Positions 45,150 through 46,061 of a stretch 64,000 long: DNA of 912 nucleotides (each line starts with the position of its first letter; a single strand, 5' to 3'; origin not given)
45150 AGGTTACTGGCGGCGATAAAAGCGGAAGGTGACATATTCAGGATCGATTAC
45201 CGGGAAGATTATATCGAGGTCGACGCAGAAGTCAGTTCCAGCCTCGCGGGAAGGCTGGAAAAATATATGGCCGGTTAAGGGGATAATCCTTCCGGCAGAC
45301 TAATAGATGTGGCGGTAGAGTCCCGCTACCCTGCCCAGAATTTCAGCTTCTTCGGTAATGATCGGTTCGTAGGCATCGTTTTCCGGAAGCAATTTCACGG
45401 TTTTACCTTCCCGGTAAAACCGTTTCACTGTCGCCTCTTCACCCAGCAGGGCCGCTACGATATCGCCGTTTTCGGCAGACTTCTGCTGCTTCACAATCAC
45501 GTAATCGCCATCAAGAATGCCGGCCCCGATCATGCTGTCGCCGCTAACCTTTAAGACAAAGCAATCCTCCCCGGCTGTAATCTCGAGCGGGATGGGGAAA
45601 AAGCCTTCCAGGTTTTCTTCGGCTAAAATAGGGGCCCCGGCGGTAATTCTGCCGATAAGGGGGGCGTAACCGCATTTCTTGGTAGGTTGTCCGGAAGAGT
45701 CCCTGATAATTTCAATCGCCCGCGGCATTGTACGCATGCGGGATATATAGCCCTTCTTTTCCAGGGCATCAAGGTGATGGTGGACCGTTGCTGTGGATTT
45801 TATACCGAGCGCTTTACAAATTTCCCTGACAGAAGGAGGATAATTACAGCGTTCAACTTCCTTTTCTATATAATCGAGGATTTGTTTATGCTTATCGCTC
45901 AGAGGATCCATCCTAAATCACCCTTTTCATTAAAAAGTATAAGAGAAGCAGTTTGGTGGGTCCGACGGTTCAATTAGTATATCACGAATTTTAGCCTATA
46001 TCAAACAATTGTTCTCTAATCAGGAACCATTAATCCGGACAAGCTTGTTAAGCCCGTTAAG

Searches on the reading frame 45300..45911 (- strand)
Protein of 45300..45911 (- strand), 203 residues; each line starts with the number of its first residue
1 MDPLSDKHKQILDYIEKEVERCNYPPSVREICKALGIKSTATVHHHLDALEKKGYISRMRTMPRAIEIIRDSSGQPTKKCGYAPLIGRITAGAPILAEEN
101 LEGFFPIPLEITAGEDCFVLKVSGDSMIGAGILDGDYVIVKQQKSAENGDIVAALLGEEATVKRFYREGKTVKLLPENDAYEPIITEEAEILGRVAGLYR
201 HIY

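Call 10: search_protein_families(library=pfam, proteins=[window:45300-45911:-], max_evalue=0.0001)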
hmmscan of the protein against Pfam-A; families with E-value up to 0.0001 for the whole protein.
window:45300-45911:- (203 aa): 5 families
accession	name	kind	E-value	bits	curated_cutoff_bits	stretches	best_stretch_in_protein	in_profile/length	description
PF00717.28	Peptidase_S24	-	6.6e-36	123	23.3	1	84-195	1-115/116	Peptidase S24-like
PF01726.22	LexA_DNA_bind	-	5.6e-23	81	23.7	1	1-65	1-65/65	LexA DNA binding domain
PF12802.13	MarR_2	-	9.4e-06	26.1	27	1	4-58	3-52/61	MarR family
PF13412.12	HTH_24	-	1.9e-05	24.6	21.9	1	5-56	2-47/48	Winged helix-turn-helix DNA-binding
PF01022.26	HTH_5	-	5.9e-05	23.3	22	0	26-57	16-46/47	Bacterial regulatory protein, arsR family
